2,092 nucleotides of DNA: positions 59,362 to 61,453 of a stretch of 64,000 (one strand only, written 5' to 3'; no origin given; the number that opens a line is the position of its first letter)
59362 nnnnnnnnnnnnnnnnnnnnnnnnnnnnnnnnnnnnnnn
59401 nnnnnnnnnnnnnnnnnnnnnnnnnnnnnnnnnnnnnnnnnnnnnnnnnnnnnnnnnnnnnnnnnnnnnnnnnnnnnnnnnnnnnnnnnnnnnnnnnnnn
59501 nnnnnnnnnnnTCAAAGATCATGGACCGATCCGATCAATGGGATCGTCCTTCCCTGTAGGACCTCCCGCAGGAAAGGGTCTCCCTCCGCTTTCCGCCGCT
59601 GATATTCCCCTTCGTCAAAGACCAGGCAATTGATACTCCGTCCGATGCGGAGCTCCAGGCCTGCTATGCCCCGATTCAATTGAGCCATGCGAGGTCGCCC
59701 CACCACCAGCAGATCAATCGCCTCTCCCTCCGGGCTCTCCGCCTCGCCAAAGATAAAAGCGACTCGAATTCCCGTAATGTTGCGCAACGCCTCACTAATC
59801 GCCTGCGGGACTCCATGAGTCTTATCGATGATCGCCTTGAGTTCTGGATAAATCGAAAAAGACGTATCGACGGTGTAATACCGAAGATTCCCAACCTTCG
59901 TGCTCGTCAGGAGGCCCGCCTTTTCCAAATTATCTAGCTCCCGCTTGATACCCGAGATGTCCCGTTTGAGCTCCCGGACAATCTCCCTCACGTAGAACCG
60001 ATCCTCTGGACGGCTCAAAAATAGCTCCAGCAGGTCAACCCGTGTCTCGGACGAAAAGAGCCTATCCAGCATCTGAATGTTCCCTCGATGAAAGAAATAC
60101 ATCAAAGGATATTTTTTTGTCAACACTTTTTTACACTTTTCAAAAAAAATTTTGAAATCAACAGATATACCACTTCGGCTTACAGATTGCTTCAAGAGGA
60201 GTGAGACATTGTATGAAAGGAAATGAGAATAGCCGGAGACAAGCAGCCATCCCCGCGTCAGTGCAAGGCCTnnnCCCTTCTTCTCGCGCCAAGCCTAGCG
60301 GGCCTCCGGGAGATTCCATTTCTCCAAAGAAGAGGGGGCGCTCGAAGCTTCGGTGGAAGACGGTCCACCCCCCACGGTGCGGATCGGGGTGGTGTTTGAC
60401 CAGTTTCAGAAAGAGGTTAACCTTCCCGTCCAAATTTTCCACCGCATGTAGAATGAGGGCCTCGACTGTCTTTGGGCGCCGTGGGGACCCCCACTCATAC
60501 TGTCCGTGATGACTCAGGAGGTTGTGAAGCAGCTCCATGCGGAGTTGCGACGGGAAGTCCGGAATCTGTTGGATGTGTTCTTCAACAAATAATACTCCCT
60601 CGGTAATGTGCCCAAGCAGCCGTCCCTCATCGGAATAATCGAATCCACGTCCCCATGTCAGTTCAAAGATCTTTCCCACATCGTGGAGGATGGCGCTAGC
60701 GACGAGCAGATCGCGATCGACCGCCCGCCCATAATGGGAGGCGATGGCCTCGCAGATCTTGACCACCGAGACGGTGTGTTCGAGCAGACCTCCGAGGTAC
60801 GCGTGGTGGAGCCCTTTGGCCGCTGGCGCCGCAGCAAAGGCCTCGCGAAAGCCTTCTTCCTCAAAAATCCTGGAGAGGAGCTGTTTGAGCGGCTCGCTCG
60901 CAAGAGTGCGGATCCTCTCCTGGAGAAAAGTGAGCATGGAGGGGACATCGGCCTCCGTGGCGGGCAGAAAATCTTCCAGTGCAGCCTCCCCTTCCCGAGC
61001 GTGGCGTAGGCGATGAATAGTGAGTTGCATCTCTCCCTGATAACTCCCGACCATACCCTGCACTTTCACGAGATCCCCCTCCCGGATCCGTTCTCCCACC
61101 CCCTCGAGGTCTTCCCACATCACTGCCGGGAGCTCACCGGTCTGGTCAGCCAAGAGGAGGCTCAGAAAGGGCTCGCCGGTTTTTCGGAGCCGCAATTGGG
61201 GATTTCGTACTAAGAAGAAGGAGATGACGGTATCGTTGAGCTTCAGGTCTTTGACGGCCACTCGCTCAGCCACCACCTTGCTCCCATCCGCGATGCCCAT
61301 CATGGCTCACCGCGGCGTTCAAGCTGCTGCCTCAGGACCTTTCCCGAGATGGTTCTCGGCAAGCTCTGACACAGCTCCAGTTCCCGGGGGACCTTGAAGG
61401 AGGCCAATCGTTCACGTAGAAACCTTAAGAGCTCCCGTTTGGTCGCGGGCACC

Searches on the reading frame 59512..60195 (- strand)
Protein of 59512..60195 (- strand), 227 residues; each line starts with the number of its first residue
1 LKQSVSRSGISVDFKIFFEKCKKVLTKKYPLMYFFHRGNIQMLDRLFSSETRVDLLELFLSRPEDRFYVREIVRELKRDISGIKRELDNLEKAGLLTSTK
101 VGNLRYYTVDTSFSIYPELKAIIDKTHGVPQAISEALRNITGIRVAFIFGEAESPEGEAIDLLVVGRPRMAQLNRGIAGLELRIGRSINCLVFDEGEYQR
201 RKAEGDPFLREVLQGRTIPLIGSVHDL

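Call 7: search_protein_families(library=pfam, proteins=[window:59512-60195:-], max_evalue=1)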
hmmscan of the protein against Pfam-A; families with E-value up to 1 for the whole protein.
window:59512-60195:- (227 aa): 8 families
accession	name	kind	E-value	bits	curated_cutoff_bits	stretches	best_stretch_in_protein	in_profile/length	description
PF25212.1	HVO_A0114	-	0.00018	21.7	27.6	1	42-103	15-73/84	HVO_A0114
PF12840.13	HTH_20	-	0.00041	20.7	27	1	48-98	2-50/51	Helix-turn-helix domain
PF01022.26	HTH_5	-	0.019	15.3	22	1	49-97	1-46/47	Bacterial regulatory protein, arsR family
PF01978.25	TrmB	-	0.023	15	25.6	1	69-111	25-67/68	Sugar-specific transcriptional regulator TrmB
PF10007.15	DUF2250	-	0.078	13.5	24.4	1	68-101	24-57/93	Uncharacterized protein conserved in archaea (DUF2250)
PF20024.5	DUF6432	-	0.1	13.3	29.6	1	49-101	11-63/97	Family of unknown function (DUF6432)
PF25213.1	HVO_A0261_N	-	0.16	12.3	35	1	44-99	5-57/86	HVO_A0261 N-terminal domain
PF24033.1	DUF7342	-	0.21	12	31.6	1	82-126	33-77/150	Family of unknown function (DUF7342)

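Call 37: search_protein_families(library=ncbifam, proteins=[window:59515-60195:-], max_evalue=0.00001)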
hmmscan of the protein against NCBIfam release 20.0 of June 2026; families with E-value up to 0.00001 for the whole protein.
window:59515-60195:- (227 aa): 1 family
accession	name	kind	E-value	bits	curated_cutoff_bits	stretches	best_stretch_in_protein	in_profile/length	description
NF033788.1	HTH_metalloreg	subfamily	1.2e-06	28.2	55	1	46-110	7-69/77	metalloregulator ArsR/SmtB family transcription factor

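Call 52: find_homologous_proteins(query=window:59515-60072:-, max_evalue=0.001)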
Query window:59515-60072:- (186 aa): 282 proteins with E <= 0.001 among 563 candidates; the best 120 are listed.
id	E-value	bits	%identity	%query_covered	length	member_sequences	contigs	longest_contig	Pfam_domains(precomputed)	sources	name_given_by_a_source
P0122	1.3e-102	359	91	100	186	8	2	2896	-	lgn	-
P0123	7.6e-101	353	90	100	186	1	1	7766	-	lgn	-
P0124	1.5e-93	330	83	100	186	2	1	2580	PF12840.14,PF25212.3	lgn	-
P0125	2.4e-93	329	84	100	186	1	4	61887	PF25212.3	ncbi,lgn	ncbi:MAG: winged helix-turn-helix domain-containing protein [Candidatus Methylomirabilales bacterium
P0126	8.5e-93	327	83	100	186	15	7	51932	-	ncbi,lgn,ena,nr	ncbi:MAG: winged helix-turn-helix transcriptional regulator [candidate division NC10 bacterium]|nr:w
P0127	2.8e-92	326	83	100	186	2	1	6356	-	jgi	jgi:hypothetical protein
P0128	3.0e-92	325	83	100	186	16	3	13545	PF12840.14,PF25212.3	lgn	-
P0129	4.8e-92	325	84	100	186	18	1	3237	-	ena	-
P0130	7.2e-92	324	83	100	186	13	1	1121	PF25212.3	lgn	-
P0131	8.9e-92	324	82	100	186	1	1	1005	-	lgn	-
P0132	1.3e-91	323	83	100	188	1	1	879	-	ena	-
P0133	2.3e-91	323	83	100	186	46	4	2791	PF25212.3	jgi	jgi:hypothetical protein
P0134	3.7e-91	322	82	100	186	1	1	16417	-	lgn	-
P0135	1.1e-90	320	82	100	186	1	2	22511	PF25212.3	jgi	jgi:hypothetical protein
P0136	1.6e-90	320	87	94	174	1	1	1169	-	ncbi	-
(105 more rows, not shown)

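Call 53: search_protein_families(library=padloc, proteins=[window:59515-60072:-], max_evalue=0.1)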
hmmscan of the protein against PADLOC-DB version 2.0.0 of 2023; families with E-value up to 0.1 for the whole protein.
window:59515-60072:- (186 aa): 14 families
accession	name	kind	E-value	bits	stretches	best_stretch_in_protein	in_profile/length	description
PDLC04368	PDC-M05A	-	8.6e-42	141.2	1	3-186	8-195/201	-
PDLC04372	PDC-M05A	-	8.3e-23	79.5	1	37-185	10-163/167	-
PDLC04370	PDC-M05A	-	4.6e-17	60.5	1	2-183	8-191/194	-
PDLC04369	PDC-M05A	-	2.8e-15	54.5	1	1-184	5-189/201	-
PDLC01438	Csa3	-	3.7e-06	25.2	1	6-90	145-222/305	"CAS-I,CAS-II,CAS-III,CAS-IV,CAS-V,CAS-VI; associated_signaling"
PDLC04371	PDC-M05A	-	7.9e-06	23.6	1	3-148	26-176/211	-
PDLC01879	CARF3--CARF_TM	-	2.3e-05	22.1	1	8-66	155-207/222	-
PDLC01434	CasR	-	0.00024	19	1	9-66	128-181/191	"CAS-I,CAS-II,CAS-III,CAS-IV,CAS-V,CAS-VI; associated_signaling"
PDLC01268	CasR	-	0.0008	17.4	1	11-61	126-173/179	"CAS-I,CAS-II,CAS-III,CAS-IV,CAS-V,CAS-VI; associated_signaling"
PDLC01852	CARF3--CARF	-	0.0014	16.6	1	11-68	145-200/208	-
PDLC01848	CARF3--CARF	-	0.0041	14.8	1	26-65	150-184/197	-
PDLC01044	Csa3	-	0.0051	14.7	1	24-61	148-183/194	Type I-A associated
PDLC01857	CARF3--CARF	-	0.014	13.1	1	24-70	142-187/201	-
PDLC01870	CARF3--CARF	-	0.025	12.4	1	18-64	144-190/228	-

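Call 54: search_solved_structures(query=window:59515-60072:-, max_evalue=10)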
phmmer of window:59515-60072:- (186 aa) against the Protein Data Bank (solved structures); distinct sequences matched with E-value up to 10: 6.
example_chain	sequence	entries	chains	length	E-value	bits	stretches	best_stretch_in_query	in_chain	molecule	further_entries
9t6t_A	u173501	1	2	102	0.36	14.1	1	5-72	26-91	Lmo1102 protein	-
3f6v_A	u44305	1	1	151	0.37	14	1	10-83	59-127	Possible transcriptional regulator, ArsR family protein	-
9t6r_A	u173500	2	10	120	0.39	14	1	6-72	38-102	Lmo1102 protein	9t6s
6j05_A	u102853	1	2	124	0.6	13.4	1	7-67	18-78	Transcriptional regulator ArsR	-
2p4w_A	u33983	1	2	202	0.81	13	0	5-58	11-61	Transcriptional regulatory protein arsR family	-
6dlm_B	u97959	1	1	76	1.4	12.1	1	9-48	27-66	DHD127_B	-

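Call 57: search_protein_families(library=pfam, alignment_id=A2, max_evalue=0.01)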
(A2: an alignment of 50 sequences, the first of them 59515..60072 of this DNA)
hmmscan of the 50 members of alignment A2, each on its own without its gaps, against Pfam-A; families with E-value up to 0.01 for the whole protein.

A. member 1, window:59515-60072:- (186 aa): 2 families
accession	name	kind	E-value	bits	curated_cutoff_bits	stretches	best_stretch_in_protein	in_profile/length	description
PF12840.13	HTH_20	-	0.00028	21.2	27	1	7-57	2-50/51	Helix-turn-helix domain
PF25212.1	HVO_A0114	-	0.00032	20.9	27.6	1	8-62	21-73/84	HVO_A0114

B. families by the number of members that match (of 50 scanned): 14 families
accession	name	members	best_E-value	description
PF25212.1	HVO_A0114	49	5.7e-07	HVO_A0114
PF12840.13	HTH_20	41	2.7e-06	Helix-turn-helix domain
PF01022.26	HTH_5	16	0.00013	Bacterial regulatory protein, arsR family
PF01978.25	TrmB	13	0.0012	Sugar-specific transcriptional regulator TrmB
PF13936.12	HTH_38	8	0.0012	Helix-turn-helix domain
PF18765.7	Polbeta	3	6.4e-06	Polymerase beta, Nucleotidyltransferase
PF13730.12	HTH_36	3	0.0057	Helix-turn-helix domain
PF01047.28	MarR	2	0.00052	MarR family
PF24033.1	DUF7342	2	0.0081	Family of unknown function (DUF7342)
PF01909.29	NTP_transf_2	1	6.4e-07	Nucleotidyltransferase domain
PF25213.1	HVO_A0261_N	1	0.003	HVO_A0261 N-terminal domain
PF07381.18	EarA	1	0.0042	EarA-like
PF21248.3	SoFic-like_C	1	0.0048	Protein adenylyltransferase SoFic-like, C-terminal domain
PF12802.13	MarR_2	1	0.0088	MarR family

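Call 60: predict_structure(alignment_id=A2)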
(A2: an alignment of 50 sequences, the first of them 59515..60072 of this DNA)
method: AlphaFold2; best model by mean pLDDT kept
length: 186 residues; sequences in the alignment: 50
mean_pLDDT: 87.1   pTM: 0.56
mean pLDDT of the five models: 87.1, 86.4, 86.1, 85.8, 84.4
residues with pLDDT >= 90: 102; 70-90: 68; 50-70: 16; < 50: 0
segments of 3 or more residues with pLDDT < 50: none
pLDDT, mean of each block of 10 residues (from residue 1): 77 89 92 93 96 94 94 82 71 89 89 65 95 92 86 94 91 86 75
secondary structure, 60 per line:
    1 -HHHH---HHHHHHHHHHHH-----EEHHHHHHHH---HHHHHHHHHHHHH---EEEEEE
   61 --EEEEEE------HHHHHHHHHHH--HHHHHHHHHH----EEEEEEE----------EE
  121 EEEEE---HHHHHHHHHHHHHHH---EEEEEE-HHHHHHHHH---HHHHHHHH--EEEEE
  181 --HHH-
elements in order: H2-5 H9-20 H28-35 H39-51 E55-60 E63-68 H75-85 H88-97 E102-108 E119-125 H129-143 E147-152 H154-162 H166-173 E176-180

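Call 63: fold_search(model_id=the predicted structure, library=pdb)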
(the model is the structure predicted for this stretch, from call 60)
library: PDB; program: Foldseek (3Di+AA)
matches with E <= 10: 1491; with E <= 0.001: 5
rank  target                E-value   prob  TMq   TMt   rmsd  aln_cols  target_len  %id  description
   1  4k2e_A                3.4e-04  1.00  0.38  0.69   2.2        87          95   24  HlyU from Vibrio cholerae N16961 (released 2014-04-30)
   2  4k2e_B                4.3e-04  1.00  0.38  0.70   2.2        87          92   24  HlyU from Vibrio cholerae N16961 (released 2014-04-30)
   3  4ooi_C                6.5e-04  1.00  0.37  0.67   2.4        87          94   24  Reduced HlyU from Vibrio cholerae N16961 (released 2014-12-31)
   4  3jth_B                8.8e-04  1.00  0.38  0.71   2.1        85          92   25  Crystal structure of a transcriptional regulator HlyU from Vibrio vulnificus CMCP6 (released 2010-03-16)
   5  4ooi_B                8.8e-04  1.00  0.37  0.67   2.1        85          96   24  Reduced HlyU from Vibrio cholerae N16961 (released 2014-12-31)
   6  7p6f_AAA              1.1e-03  1.00  0.33  0.57   6.9        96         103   22  1.93 A resolution X-ray crystal structure of the transcriptional regulator SrnR from Streptomyces griseus (released 2022-05-25)
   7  8xeo_A                1.2e-03  1.00  0.34  0.57   4.7       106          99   14  Crystal structure of MNT antitoxin (released 2024-12-18)
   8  6o8k                  1.5e-03  1.00  0.35  0.65   2.1        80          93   19  Crystal Structure of apo and reduced Sulfide-responsive transcriptional repressor (SqrR) from Rhodobacter capsulatus. (released 2020-04-01)
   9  3jth_A                1.6e-03  1.00  0.38  0.68   2.3        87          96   25  Crystal structure of a transcriptional regulator HlyU from Vibrio vulnificus CMCP6 (released 2010-03-16)
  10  5znx                  1.6e-03  1.00  0.37  0.68   2.3        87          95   25  Crystal structure of CM14-treated HlyU from Vibrio vulnificus (released 2019-04-10)
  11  2zkz_A                1.6e-03  1.00  0.35  0.69   2.3        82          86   18  Crystal structure of the transcriptional repressor PagR of Bacillus anthracis (released 2009-04-07)
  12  6m6u_A                2.0e-03  1.00  0.38  0.55   3.9       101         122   13  Crystal structure the toxin-antitoxin MntA-HpeT mutant-D39ED41E (released 2020-09-30)
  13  8xeh_E                2.0e-03  1.00  0.32  0.51   5.0       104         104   15  Crystal structure of HEPN-MNT complex (released 2024-12-18)
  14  6m6u_F                2.2e-03  1.00  0.36  0.51   4.2       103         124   14  Crystal structure the toxin-antitoxin MntA-HpeT mutant-D39ED41E (released 2020-09-30)
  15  8qkf_A                2.5e-03  1.00  0.35  0.63   4.8        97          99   21  SmtB protein of Mycobacterium smegmatis (released 2024-09-25)
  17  8xeo_B                2.8e-03  1.00  0.34  0.57   4.6       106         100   14  Crystal structure of MNT antitoxin (released 2024-12-18)
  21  7aer_A                3.5e-03  1.00  0.34  0.49   4.4       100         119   16  Rebuilt and re-refined PDB entry 5yep: tri-AMPylated Shewanella oneidensis HEPN toxin in complex with MNT antitoxin (released 2020-12-30)
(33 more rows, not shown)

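Call 65: search_dna_similar(query=window:59515-60072:-, collection=plasmids, mode=protein, max_evalue=0.001, max_rows=25)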
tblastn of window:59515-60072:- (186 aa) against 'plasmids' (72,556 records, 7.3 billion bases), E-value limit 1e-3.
Records with a match: 32; places in all: 32; records where one place covers at least 80% of the query: 30.
Best place of each record, by identity: <60% 32.
By first word of the organism name: Legionella 19; Rhodococcus 2; Mycobacterium 2; Cupriavidus 1; Comamonas 1; Sulfuricella 1; Bradyrhizobium 1; uncultured 1; Burkholderia 1; Curtobacterium 1; and 2 more.
By predicted mobility (MOB-suite, as given by PLSDB): conjugative 18; non-mobilizable 12; mobilizable 2.
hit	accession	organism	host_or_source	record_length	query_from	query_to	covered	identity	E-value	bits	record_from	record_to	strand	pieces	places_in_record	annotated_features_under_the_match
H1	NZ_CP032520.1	Cupriavidus oxalaticus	cell culture,activated sludge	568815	1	186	100%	34.7%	7e-20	93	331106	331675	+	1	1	nucleotidyltransferase domain-containing protein | hypothetical protein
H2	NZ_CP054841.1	Comamonas antarctica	whole organism,R2A medium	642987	2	186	99%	32.8%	6e-20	93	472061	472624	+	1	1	nucleotidyltransferase domain-containing protein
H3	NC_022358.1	Sulfuricella denitrificans skB26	-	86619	3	186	99%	30.7%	1e-16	84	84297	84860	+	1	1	nucleotidyltransferase domain-containing protein | hypothetical protein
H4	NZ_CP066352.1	Bradyrhizobium japonicum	Glycine max,DNA isolated from pure ...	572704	3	182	97%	31.2%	8e-19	90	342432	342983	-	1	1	nucleotidyltransferase domain-containing protein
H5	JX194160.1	uncultured bacterium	-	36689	3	186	99%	30.2%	7e-15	79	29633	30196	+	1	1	putative transcription regulator | hypothetical protein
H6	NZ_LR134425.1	Legionella adelaidensis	environmental,Cooling tower water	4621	8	186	96%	29.3%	3e-18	89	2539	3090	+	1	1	hypothetical protein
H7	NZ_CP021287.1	Legionella pneumophila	Homo sapiens,human lung tissue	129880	21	186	89%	31.2%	2e-18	89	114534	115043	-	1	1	nucleotidyltransferase domain-containing protein | DNA-binding protein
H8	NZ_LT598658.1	Legionella pneumophila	Homo sapiens,clinical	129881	21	186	89%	31.2%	2e-18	89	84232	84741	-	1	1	nucleotidyltransferase domain-containing protein | DNA-binding protein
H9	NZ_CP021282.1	Legionella pneumophila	Homo sapiens,human lung tissue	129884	21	186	89%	31.2%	2e-18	89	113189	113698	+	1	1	nucleotidyltransferase domain-containing protein | DNA-binding protein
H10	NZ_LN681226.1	Legionella hackeliae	-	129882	21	186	89%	31.2%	2e-18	89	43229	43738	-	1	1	nucleotidyltransferase domain-containing protein | DNA-binding protein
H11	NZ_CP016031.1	Legionella pneumophila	Isolate,clinical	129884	21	186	89%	31.2%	2e-18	89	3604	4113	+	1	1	nucleotidyltransferase domain-containing protein | DNA-binding protein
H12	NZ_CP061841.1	Legionella pneumophila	pure culture,drinking water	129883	21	186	89%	31.2%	2e-18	89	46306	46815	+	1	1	nucleotidyltransferase domain-containing protein | DNA-binding protein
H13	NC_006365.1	Legionella pneumophila str. Paris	-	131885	21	186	89%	31.2%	2e-18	89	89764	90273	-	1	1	nucleotidyltransferase domain-containing protein | DNA-binding protein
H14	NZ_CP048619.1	Legionella pneumophila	-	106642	21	186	89%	31.2%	2e-18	89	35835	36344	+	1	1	nucleotidyltransferase domain-containing protein | hypothetical protein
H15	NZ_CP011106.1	Legionella pneumophila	Homo sapiens,sputum sample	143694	21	186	89%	31.2%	1e-17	87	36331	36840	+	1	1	nucleotidyltransferase domain-containing protein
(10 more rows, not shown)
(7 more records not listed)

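Call 66: get_annotated_region(hit=H1, flank=1800)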
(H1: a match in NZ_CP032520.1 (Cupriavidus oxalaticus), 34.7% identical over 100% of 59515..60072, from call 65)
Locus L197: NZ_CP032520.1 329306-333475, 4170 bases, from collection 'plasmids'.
description: Cupriavidus oxalaticus strain T2 plasmid unnamed1, complete sequence
organism: Cupriavidus oxalaticus (NCBI taxid 96344)
taxonomy: Bacteria; Pseudomonadota; Betaproteobacteria; Burkholderiales; Burkholderiaceae; Cupriavidus; Cupriavidus oxalaticus
host: -; source: cell culture,activated sludge; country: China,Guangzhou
typing (MOB-suite, as given by PLSDB): conjugative; relaxase MOBH,MOBP; mating-pair formation MPF_T
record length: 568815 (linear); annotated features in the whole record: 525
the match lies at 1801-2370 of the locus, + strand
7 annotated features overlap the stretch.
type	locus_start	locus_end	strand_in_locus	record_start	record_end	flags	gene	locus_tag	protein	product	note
CDS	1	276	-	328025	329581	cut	-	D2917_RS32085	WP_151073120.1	phage integrase family protein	-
CDS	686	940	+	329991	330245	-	-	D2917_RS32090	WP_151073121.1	AbrB/MazE/SpoVT family DNA-binding domain-containing protein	-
CDS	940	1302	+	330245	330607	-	-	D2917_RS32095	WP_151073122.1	type II toxin-antitoxin system PemK/MazF family toxin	-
CDS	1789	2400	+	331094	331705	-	-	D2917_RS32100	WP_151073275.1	nucleotidyltransferase domain-containing protein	-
CDS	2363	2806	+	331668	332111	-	-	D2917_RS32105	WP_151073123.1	hypothetical protein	-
CDS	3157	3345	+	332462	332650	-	-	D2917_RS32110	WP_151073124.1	hypothetical protein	-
CDS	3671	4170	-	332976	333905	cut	-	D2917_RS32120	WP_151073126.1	LysR family transcriptional regulator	GO:0006355 - regulation of DNA-templated transcription [Evidence IEA]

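Call 67: get_annotated_region(hit=H3, flank=1800)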
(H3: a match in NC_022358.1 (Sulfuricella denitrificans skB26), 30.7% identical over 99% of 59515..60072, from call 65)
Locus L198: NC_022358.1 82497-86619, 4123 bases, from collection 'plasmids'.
description: Sulfuricella denitrificans skB26 plasmid pSCD, complete sequence
organism: Sulfuricella denitrificans skB26 (NCBI taxid 1163617)
taxonomy: Bacteria; Pseudomonadota; Betaproteobacteria; Nitrosomonadales; Sulfuricellaceae; Sulfuricella; Sulfuricella denitrificans; Sulfuricella denitrificans skB26
host: -; source: -; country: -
typing (MOB-suite, as given by PLSDB): non-mobilizable; replicon rep_cluster_1630
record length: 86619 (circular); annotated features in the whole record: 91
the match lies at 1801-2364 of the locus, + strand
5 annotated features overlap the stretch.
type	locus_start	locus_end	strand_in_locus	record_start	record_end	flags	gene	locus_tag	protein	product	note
CDS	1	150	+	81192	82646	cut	-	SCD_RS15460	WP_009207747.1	HAMP domain-containing sensor histidine kinase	GO:0007165 - signal transduction [Evidence IEA]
CDS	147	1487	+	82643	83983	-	-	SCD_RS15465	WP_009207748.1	sigma-54 dependent transcriptional regulator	GO:0006355 - regulation of DNA-templated transcription [Evidence IEA]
CDS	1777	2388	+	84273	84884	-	-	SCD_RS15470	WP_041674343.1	nucleotidyltransferase domain-containing protein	-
CDS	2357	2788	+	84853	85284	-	-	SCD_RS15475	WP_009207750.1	hypothetical protein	-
CDS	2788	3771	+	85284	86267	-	-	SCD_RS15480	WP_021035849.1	tyrosine-type recombinase/integrase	GO:0015074 - DNA integration [Evidence IEA]; GO:0006310 - DNA recombination [Evidence IEA]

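Call 68: get_annotated_region(hit=H7, flank=1800)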
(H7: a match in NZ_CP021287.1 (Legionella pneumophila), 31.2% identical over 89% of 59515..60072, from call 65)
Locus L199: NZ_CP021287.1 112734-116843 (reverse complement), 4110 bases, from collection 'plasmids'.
description: Legionella pneumophila subsp. pneumophila strain Albuquerque 1 (D-7474) plasmid unnamed, complete sequence
organism: Legionella pneumophila (NCBI taxid 91891)
taxonomy: Bacteria; Pseudomonadota; Gammaproteobacteria; Legionellales; Legionellaceae; Legionella; Legionella pneumophila
host: -; source: Homo sapiens,human lung tissue; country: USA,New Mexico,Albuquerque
typing (MOB-suite, as given by PLSDB): conjugative; replicon rep_cluster_522; relaxase MOBF; mating-pair formation MPF_F
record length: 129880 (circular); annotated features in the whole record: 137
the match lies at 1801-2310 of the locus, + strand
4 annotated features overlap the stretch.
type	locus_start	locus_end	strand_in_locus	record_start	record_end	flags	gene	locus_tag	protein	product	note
CDS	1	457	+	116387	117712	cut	-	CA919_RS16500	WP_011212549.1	hypothetical protein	-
CDS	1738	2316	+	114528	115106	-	-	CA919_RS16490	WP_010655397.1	nucleotidyltransferase domain-containing protein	-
CDS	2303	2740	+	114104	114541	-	-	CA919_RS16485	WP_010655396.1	DNA-binding protein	-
CDS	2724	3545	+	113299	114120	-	-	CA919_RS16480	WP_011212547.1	aminoglycoside adenylyltransferase family protein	-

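Call 69: get_annotated_region(hit=H4, flank=1800)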
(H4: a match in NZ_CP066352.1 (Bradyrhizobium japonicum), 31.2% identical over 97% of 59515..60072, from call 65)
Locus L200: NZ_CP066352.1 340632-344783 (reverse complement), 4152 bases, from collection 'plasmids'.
description: Bradyrhizobium japonicum strain S06B-BJ plasmid p1S06B, complete sequence
organism: Bradyrhizobium japonicum (NCBI taxid 375)
taxonomy: Bacteria; Pseudomonadota; Alphaproteobacteria; Hyphomicrobiales; Nitrobacteraceae; Bradyrhizobium; Bradyrhizobium japonicum
host: -; source: Glycine max,DNA isolated from pure culture,root nodules; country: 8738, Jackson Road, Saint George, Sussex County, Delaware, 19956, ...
typing (MOB-suite, as given by PLSDB): conjugative; replicon rep_cluster_506; relaxase MOBP; mating-pair formation MPF_T
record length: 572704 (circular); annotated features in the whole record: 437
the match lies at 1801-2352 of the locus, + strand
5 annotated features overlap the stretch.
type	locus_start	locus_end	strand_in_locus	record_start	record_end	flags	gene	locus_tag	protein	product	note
CDS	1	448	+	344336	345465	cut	-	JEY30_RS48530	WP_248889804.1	IS3-like element ISRj2 family transposase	GO:0006313 - DNA transposition [Evidence IEA]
CDS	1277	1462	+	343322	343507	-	-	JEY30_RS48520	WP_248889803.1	hypothetical protein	-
CDS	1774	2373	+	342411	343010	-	-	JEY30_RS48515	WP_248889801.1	nucleotidyltransferase domain-containing protein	-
CDS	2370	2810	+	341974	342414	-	-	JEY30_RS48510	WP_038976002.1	hypothetical protein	-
CDS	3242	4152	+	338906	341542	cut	-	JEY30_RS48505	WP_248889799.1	PD-(D/E)XK nuclease family protein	-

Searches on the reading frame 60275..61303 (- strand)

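Call 37: search_protein_families(library=ncbifam, proteins=[window:60275-61303:-], max_evalue=0.00001)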
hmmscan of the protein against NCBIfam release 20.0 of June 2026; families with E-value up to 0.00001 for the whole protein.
window:60275-61303:- (343 aa): 3 families
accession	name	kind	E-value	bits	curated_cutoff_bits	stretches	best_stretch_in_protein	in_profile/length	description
NF010007.0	PRK13480.1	equivalog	2.9e-52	177.7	460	1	17-305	5-290/314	3'-5' exoribonuclease YhaM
TIGR00277.1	HDIG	domain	5.7e-07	29.3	27.6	1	172-213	4-43/84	HDIG domain-containing metalloprotein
TIGR01596.1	cas3_HD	equivalog_domain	9.1e-06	25.8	43.45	0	173-273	1-103/178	CRISPR-associated endonuclease Cas3''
